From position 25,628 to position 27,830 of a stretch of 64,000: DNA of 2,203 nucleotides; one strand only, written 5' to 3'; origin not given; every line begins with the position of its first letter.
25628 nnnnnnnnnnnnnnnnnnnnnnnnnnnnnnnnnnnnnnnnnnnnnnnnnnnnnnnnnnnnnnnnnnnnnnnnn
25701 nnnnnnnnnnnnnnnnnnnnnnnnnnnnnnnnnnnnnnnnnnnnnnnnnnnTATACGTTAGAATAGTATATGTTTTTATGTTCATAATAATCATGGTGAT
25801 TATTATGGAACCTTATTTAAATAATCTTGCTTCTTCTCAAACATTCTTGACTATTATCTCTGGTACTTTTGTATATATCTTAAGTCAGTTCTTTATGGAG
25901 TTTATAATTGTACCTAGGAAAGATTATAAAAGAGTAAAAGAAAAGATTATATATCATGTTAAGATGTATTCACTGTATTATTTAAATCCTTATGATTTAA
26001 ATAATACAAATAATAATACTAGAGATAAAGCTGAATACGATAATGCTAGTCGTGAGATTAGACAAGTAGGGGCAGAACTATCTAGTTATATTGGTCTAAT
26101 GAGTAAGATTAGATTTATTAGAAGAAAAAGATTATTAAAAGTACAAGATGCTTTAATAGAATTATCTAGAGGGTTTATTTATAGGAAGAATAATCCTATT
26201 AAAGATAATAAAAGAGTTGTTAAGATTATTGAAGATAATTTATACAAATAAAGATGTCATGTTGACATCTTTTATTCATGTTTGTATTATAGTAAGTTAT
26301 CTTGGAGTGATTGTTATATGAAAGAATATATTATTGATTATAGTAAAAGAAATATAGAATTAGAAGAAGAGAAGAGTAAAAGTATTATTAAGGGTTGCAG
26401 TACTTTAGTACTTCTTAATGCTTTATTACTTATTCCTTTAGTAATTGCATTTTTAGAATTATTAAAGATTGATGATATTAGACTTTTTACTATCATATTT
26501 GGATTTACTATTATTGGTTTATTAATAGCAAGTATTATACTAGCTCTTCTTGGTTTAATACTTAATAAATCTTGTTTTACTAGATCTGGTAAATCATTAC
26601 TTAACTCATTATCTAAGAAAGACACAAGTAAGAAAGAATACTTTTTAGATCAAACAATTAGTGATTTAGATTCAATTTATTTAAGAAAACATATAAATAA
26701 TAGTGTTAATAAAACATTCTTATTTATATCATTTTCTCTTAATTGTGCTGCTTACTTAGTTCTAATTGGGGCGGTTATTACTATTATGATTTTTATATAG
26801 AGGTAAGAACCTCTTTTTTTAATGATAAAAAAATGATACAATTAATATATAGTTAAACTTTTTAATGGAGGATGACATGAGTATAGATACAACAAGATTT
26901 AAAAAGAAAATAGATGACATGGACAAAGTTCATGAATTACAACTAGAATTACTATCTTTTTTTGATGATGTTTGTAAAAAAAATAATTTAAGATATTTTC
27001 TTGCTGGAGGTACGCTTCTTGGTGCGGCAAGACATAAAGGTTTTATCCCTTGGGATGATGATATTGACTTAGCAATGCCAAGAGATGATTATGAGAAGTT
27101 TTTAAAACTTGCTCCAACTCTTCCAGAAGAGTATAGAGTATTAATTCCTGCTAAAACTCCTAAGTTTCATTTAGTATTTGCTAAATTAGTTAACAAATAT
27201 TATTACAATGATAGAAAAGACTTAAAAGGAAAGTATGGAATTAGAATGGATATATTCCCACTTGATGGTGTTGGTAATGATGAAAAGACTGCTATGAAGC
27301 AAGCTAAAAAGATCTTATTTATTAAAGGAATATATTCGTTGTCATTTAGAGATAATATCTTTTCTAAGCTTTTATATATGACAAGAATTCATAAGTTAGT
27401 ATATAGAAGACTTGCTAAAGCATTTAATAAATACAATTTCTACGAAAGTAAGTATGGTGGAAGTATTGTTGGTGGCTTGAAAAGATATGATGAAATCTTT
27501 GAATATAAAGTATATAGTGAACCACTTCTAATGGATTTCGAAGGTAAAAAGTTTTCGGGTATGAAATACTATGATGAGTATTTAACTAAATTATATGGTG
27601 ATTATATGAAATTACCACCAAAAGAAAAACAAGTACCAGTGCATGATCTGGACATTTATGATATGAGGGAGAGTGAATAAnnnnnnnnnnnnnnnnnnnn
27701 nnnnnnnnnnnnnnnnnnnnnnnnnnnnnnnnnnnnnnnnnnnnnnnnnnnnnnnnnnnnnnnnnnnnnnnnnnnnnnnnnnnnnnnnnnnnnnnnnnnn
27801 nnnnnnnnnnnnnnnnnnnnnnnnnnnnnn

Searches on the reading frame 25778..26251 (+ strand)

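Call 3: search_protein_families(library=pfam, proteins=[window:25778-26251:+], max_evalue=0.1)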
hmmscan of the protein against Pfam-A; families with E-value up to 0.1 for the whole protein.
window:25778-26251:+ (157 aa): 0 families

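Call 4: search_protein_families(library=padloc, proteins=[window:25778-26251:+], max_evalue=0.1)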
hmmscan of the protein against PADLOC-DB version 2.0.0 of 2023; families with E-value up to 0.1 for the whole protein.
window:25778-26251:+ (157 aa): 0 families

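Call 5: search_protein_families(library=ncbifam, proteins=[window:25778-26251:+], max_evalue=0.1)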
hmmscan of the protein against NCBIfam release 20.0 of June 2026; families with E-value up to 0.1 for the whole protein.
window:25778-26251:+ (157 aa): 1 family
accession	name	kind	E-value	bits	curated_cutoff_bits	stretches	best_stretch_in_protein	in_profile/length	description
TIGR02865.1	spore_II_E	equivalog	0.053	11.6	490.8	1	88-152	285-351/764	stage II sporulation protein E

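Call 59: search_protein_families(library=padloc, proteins=[L172:6025-7413:+, L172:7612-9504:+, L005:4475-5494:+, L005:5496-6401:+, L005:6659-7186:+, L005:7621-7995:+, L005:8003-9004:+, L005:9077-9844:+, L008:2731-3744:+], max_evalue=0.001)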
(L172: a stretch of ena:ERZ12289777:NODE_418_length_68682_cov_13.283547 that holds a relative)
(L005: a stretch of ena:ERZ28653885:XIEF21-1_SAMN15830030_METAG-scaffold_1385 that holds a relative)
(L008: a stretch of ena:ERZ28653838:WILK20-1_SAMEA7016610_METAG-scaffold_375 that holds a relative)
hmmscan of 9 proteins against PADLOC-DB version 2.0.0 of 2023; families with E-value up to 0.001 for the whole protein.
L172:6025-7413:+ (462 aa): 63 families (the best 25 are shown)
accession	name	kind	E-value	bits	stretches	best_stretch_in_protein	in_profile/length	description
PDLC00289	PtuA1|PtuA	-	6.4e-31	105.8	1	4-334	3-306/404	AAA ATPase domain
PDLC00265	PtuA1|PtuA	-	1.3e-21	75.3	2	125-369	189-420/479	AAA ATPase domain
PDLC00283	PtuA1|PtuA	-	6.2e-19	66.4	1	151-337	185-360/448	AAA ATPase domain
PDLC04164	AriA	-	9.5e-19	65.9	1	159-326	88-242/253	-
PDLC02981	AriAB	-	2.9e-18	63.9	1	226-336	283-393/694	-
PDLC00266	PtuA1|PtuA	-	8e-18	62.9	1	223-343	288-402/483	AAA ATPase domain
PDLC00285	PtuA1|PtuA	-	4.7e-17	60.3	1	24-341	22-350/432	AAA ATPase domain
PDLC02980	AriA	-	8.2e-17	60.1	1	33-320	3-303/304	-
PDLC00274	PtuA1|PtuA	-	3.3e-15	54.3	1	215-337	249-365/438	AAA ATPase domain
PDLC00305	PtuA1|PtuA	-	5.3e-15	53.6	1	33-334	27-299/392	AAA ATPase domain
PDLC00273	PtuA1|PtuA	-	1e-14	52.4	1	219-337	174-286/375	AAA ATPase domain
PDLC00303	PtuA1|PtuA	-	2e-14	51.5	1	32-366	15-322/386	AAA ATPase domain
PDLC00271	PtuA1|PtuA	-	2.8e-14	51.5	1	23-331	18-332/421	AAA ATPase domain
PDLC04214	HEC-02A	-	5.5e-13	46.9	1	209-320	179-282/338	-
PDLC02979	AriA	-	1.1e-12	46.5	1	31-320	25-373/373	-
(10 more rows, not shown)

L172:7612-9504:+ (630 aa): 7 families
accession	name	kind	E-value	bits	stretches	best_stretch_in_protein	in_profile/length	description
PDLC04897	PDC-S06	-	1.2e-11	41.9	1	163-464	313-629/727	-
PDLC04135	mad3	-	5e-09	34.2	1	13-416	8-331/374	mads_3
PDLC03859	LmuB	-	3.9e-07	27.6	1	78-414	251-585/611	-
PDLC04889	PDC-S06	-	6.7e-05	19.6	1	208-455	272-523/693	-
PDLC04164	AriA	-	0.00038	18.1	0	288-408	112-231/253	-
PDLC04140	mad8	-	0.0006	17.4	0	24-408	20-231/314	mads_8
PDLC04896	PDC-S06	-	0.00094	15.9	1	369-464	525-617/732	-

L005:4475-5494:+ (339 aa): 2 families
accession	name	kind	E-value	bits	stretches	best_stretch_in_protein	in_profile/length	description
PDLC02928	NDT_II-A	-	7.2e-10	36.8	1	15-113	23-110/279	-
PDLC02930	NDT_II-A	-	0.0002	19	1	16-110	26-116/272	-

L005:5496-6401:+ (301 aa): 66 families (the best 25 are shown)
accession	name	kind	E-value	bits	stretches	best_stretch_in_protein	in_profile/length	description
PDLC02939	RT_II-A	-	9.4e-46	154.7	1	3-287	27-298/304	-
PDLC02941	RT_II-A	-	5.2e-41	138.8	1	3-279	39-291/309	-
PDLC02937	RT_I-B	-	4e-36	122.9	1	14-271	36-292/316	-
PDLC02943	RT_III-A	-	5e-36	122.2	1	8-282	53-314/322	-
PDLC02946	RT_III-A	-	5.2e-36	122.4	1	3-279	60-322/330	-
PDLC02942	RT_III-A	-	2.3e-35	120.3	1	4-283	69-334/341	-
PDLC02936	RT_I-A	-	2.6e-35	120.2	1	3-286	27-300/308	-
PDLC02938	RT_I-B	-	1.3e-32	111.3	1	5-285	28-293/332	-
PDLC02960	RT-Protease_XI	-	1.7e-29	101.2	1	3-222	32-247/506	single gene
PDLC03739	RT_Ec107-like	-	2.2e-29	100.8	1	3-274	35-295/307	retron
PDLC02952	RT_VI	-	2.5e-29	100.4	1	10-275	37-277/279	-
PDLC02956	RT_XIII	-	8.5e-29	98.9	2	113-281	267-420/469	-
PDLC02962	RT-TIR_XII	-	1.2e-28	98.3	1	3-222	40-256/478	single gene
PDLC02961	RT-TIR_XII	-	1.3e-28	98.1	1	4-221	43-257/475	single gene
PDLC02955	RT_X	-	1.5e-28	98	1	3-267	23-266/272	-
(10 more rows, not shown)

L005:6659-7186:+ (175 aa): 0 families

L005:7621-7995:+ (124 aa): 0 families

L005:8003-9004:+ (333 aa): 0 families

L005:9077-9844:+ (255 aa): 0 families

L008:2731-3744:+ (337 aa): 0 families

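Call 74: search_protein_families(library=phrogs, proteins=[window:25805-26251:+], max_evalue=0.001)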
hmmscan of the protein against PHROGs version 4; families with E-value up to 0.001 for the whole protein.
window:25805-26251:+ (148 aa): 0 families

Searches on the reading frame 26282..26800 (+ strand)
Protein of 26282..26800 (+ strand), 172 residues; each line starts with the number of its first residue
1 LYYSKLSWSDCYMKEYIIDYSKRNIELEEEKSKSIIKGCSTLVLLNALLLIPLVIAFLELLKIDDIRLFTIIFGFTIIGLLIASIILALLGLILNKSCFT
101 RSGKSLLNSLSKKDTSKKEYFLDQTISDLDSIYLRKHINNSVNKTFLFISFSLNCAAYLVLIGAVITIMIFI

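Call 3: search_protein_families(library=pfam, proteins=[window:26282-26800:+], max_evalue=0.1)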
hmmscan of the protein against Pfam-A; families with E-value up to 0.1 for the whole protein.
window:26282-26800:+ (172 aa): 0 families

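Call 4: search_protein_families(library=padloc, proteins=[window:26282-26800:+], max_evalue=0.1)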
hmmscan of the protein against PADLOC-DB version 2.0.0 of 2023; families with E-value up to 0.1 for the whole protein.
window:26282-26800:+ (172 aa): 0 families

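Call 5: search_protein_families(library=ncbifam, proteins=[window:26282-26800:+], max_evalue=0.1)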
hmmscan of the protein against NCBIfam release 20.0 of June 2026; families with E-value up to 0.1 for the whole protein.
window:26282-26800:+ (172 aa): 1 family
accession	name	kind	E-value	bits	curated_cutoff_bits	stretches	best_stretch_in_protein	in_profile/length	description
NF046000.1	MAG1210_fam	subfamily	0.056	12.1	275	1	30-152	56-175/550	MAG1210 family protein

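Call 59: search_protein_families(library=padloc, proteins=[L172:6025-7413:+, L172:7612-9504:+, L005:4475-5494:+, L005:5496-6401:+, L005:6659-7186:+, L005:7621-7995:+, L005:8003-9004:+, L005:9077-9844:+, L008:2731-3744:+], max_evalue=0.001)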
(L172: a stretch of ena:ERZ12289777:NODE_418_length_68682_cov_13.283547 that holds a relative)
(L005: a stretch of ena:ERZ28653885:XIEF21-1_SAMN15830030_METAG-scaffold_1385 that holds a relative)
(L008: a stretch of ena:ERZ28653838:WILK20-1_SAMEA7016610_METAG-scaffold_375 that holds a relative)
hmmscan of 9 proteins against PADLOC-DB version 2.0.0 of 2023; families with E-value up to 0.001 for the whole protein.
L172:6025-7413:+ (462 aa): 63 families (the best 25 are shown)
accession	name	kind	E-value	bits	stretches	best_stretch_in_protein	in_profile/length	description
PDLC00289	PtuA1|PtuA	-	6.4e-31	105.8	1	4-334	3-306/404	AAA ATPase domain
PDLC00265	PtuA1|PtuA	-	1.3e-21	75.3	2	125-369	189-420/479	AAA ATPase domain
PDLC00283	PtuA1|PtuA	-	6.2e-19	66.4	1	151-337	185-360/448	AAA ATPase domain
PDLC04164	AriA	-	9.5e-19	65.9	1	159-326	88-242/253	-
PDLC02981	AriAB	-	2.9e-18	63.9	1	226-336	283-393/694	-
PDLC00266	PtuA1|PtuA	-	8e-18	62.9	1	223-343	288-402/483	AAA ATPase domain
PDLC00285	PtuA1|PtuA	-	4.7e-17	60.3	1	24-341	22-350/432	AAA ATPase domain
PDLC02980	AriA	-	8.2e-17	60.1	1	33-320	3-303/304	-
PDLC00274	PtuA1|PtuA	-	3.3e-15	54.3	1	215-337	249-365/438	AAA ATPase domain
PDLC00305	PtuA1|PtuA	-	5.3e-15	53.6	1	33-334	27-299/392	AAA ATPase domain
PDLC00273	PtuA1|PtuA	-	1e-14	52.4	1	219-337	174-286/375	AAA ATPase domain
PDLC00303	PtuA1|PtuA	-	2e-14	51.5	1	32-366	15-322/386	AAA ATPase domain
PDLC00271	PtuA1|PtuA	-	2.8e-14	51.5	1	23-331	18-332/421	AAA ATPase domain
PDLC04214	HEC-02A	-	5.5e-13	46.9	1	209-320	179-282/338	-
PDLC02979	AriA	-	1.1e-12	46.5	1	31-320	25-373/373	-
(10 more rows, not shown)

L172:7612-9504:+ (630 aa): 7 families
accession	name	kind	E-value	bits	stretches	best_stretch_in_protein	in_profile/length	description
PDLC04897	PDC-S06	-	1.2e-11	41.9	1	163-464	313-629/727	-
PDLC04135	mad3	-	5e-09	34.2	1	13-416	8-331/374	mads_3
PDLC03859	LmuB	-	3.9e-07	27.6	1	78-414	251-585/611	-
PDLC04889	PDC-S06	-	6.7e-05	19.6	1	208-455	272-523/693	-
PDLC04164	AriA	-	0.00038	18.1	0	288-408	112-231/253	-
PDLC04140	mad8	-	0.0006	17.4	0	24-408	20-231/314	mads_8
PDLC04896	PDC-S06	-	0.00094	15.9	1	369-464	525-617/732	-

L005:4475-5494:+ (339 aa): 2 families
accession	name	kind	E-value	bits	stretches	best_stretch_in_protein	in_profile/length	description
PDLC02928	NDT_II-A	-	7.2e-10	36.8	1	15-113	23-110/279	-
PDLC02930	NDT_II-A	-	0.0002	19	1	16-110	26-116/272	-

L005:5496-6401:+ (301 aa): 66 families (the best 25 are shown)
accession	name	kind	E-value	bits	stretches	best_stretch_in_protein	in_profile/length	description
PDLC02939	RT_II-A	-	9.4e-46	154.7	1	3-287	27-298/304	-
PDLC02941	RT_II-A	-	5.2e-41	138.8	1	3-279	39-291/309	-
PDLC02937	RT_I-B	-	4e-36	122.9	1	14-271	36-292/316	-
PDLC02943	RT_III-A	-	5e-36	122.2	1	8-282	53-314/322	-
PDLC02946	RT_III-A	-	5.2e-36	122.4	1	3-279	60-322/330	-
PDLC02942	RT_III-A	-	2.3e-35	120.3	1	4-283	69-334/341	-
PDLC02936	RT_I-A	-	2.6e-35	120.2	1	3-286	27-300/308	-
PDLC02938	RT_I-B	-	1.3e-32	111.3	1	5-285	28-293/332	-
PDLC02960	RT-Protease_XI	-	1.7e-29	101.2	1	3-222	32-247/506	single gene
PDLC03739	RT_Ec107-like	-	2.2e-29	100.8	1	3-274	35-295/307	retron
PDLC02952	RT_VI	-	2.5e-29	100.4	1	10-275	37-277/279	-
PDLC02956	RT_XIII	-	8.5e-29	98.9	2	113-281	267-420/469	-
PDLC02962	RT-TIR_XII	-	1.2e-28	98.3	1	3-222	40-256/478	single gene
PDLC02961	RT-TIR_XII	-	1.3e-28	98.1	1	4-221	43-257/475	single gene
PDLC02955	RT_X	-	1.5e-28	98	1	3-267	23-266/272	-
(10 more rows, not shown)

L005:6659-7186:+ (175 aa): 0 families

L005:7621-7995:+ (124 aa): 0 families

L005:8003-9004:+ (333 aa): 0 families

L005:9077-9844:+ (255 aa): 0 families

L008:2731-3744:+ (337 aa): 0 families

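Call 74: search_protein_families(library=phrogs, proteins=[window:26318-26800:+], max_evalue=0.001)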
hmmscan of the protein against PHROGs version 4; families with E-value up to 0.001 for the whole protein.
window:26318-26800:+ (160 aa): 0 families

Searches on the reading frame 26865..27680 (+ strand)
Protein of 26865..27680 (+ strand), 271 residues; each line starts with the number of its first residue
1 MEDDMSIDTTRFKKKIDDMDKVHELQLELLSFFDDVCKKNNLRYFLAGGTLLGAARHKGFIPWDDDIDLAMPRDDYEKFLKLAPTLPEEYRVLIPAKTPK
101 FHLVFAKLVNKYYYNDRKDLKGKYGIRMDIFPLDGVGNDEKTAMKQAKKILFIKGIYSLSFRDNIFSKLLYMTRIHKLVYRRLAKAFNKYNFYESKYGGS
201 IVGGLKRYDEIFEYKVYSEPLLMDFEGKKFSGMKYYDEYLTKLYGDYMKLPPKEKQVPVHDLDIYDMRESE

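Call 59: search_protein_families(library=padloc, proteins=[L172:6025-7413:+, L172:7612-9504:+, L005:4475-5494:+, L005:5496-6401:+, L005:6659-7186:+, L005:7621-7995:+, L005:8003-9004:+, L005:9077-9844:+, L008:2731-3744:+], max_evalue=0.001)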
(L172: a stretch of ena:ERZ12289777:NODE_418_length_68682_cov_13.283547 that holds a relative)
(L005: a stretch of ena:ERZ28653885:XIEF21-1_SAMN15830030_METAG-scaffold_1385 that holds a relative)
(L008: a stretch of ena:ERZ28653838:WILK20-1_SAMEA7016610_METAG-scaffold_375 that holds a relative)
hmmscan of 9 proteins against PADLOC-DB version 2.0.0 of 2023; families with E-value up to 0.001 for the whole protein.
L172:6025-7413:+ (462 aa): 63 families (the best 25 are shown)
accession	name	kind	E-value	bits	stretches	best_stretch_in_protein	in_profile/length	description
PDLC00289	PtuA1|PtuA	-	6.4e-31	105.8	1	4-334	3-306/404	AAA ATPase domain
PDLC00265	PtuA1|PtuA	-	1.3e-21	75.3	2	125-369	189-420/479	AAA ATPase domain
PDLC00283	PtuA1|PtuA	-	6.2e-19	66.4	1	151-337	185-360/448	AAA ATPase domain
PDLC04164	AriA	-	9.5e-19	65.9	1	159-326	88-242/253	-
PDLC02981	AriAB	-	2.9e-18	63.9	1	226-336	283-393/694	-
PDLC00266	PtuA1|PtuA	-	8e-18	62.9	1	223-343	288-402/483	AAA ATPase domain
PDLC00285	PtuA1|PtuA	-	4.7e-17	60.3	1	24-341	22-350/432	AAA ATPase domain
PDLC02980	AriA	-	8.2e-17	60.1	1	33-320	3-303/304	-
PDLC00274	PtuA1|PtuA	-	3.3e-15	54.3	1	215-337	249-365/438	AAA ATPase domain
PDLC00305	PtuA1|PtuA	-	5.3e-15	53.6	1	33-334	27-299/392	AAA ATPase domain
PDLC00273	PtuA1|PtuA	-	1e-14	52.4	1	219-337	174-286/375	AAA ATPase domain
PDLC00303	PtuA1|PtuA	-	2e-14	51.5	1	32-366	15-322/386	AAA ATPase domain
PDLC00271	PtuA1|PtuA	-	2.8e-14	51.5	1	23-331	18-332/421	AAA ATPase domain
PDLC04214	HEC-02A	-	5.5e-13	46.9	1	209-320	179-282/338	-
PDLC02979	AriA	-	1.1e-12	46.5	1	31-320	25-373/373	-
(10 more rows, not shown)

L172:7612-9504:+ (630 aa): 7 families
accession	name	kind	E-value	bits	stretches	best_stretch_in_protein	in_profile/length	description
PDLC04897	PDC-S06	-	1.2e-11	41.9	1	163-464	313-629/727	-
PDLC04135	mad3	-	5e-09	34.2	1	13-416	8-331/374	mads_3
PDLC03859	LmuB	-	3.9e-07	27.6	1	78-414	251-585/611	-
PDLC04889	PDC-S06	-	6.7e-05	19.6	1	208-455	272-523/693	-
PDLC04164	AriA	-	0.00038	18.1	0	288-408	112-231/253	-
PDLC04140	mad8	-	0.0006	17.4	0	24-408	20-231/314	mads_8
PDLC04896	PDC-S06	-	0.00094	15.9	1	369-464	525-617/732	-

L005:4475-5494:+ (339 aa): 2 families
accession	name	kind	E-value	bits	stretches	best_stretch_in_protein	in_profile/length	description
PDLC02928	NDT_II-A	-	7.2e-10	36.8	1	15-113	23-110/279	-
PDLC02930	NDT_II-A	-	0.0002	19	1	16-110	26-116/272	-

L005:5496-6401:+ (301 aa): 66 families (the best 25 are shown)
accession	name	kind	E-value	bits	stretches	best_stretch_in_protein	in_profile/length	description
PDLC02939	RT_II-A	-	9.4e-46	154.7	1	3-287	27-298/304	-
PDLC02941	RT_II-A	-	5.2e-41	138.8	1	3-279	39-291/309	-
PDLC02937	RT_I-B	-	4e-36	122.9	1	14-271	36-292/316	-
PDLC02943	RT_III-A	-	5e-36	122.2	1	8-282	53-314/322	-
PDLC02946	RT_III-A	-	5.2e-36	122.4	1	3-279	60-322/330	-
PDLC02942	RT_III-A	-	2.3e-35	120.3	1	4-283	69-334/341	-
PDLC02936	RT_I-A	-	2.6e-35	120.2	1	3-286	27-300/308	-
PDLC02938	RT_I-B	-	1.3e-32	111.3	1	5-285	28-293/332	-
PDLC02960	RT-Protease_XI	-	1.7e-29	101.2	1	3-222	32-247/506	single gene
PDLC03739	RT_Ec107-like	-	2.2e-29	100.8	1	3-274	35-295/307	retron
PDLC02952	RT_VI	-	2.5e-29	100.4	1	10-275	37-277/279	-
PDLC02956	RT_XIII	-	8.5e-29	98.9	2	113-281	267-420/469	-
PDLC02962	RT-TIR_XII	-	1.2e-28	98.3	1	3-222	40-256/478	single gene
PDLC02961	RT-TIR_XII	-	1.3e-28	98.1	1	4-221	43-257/475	single gene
PDLC02955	RT_X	-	1.5e-28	98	1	3-267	23-266/272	-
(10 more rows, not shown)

L005:6659-7186:+ (175 aa): 0 families

L005:7621-7995:+ (124 aa): 0 families

L005:8003-9004:+ (333 aa): 0 families

L005:9077-9844:+ (255 aa): 0 families

L008:2731-3744:+ (337 aa): 0 families
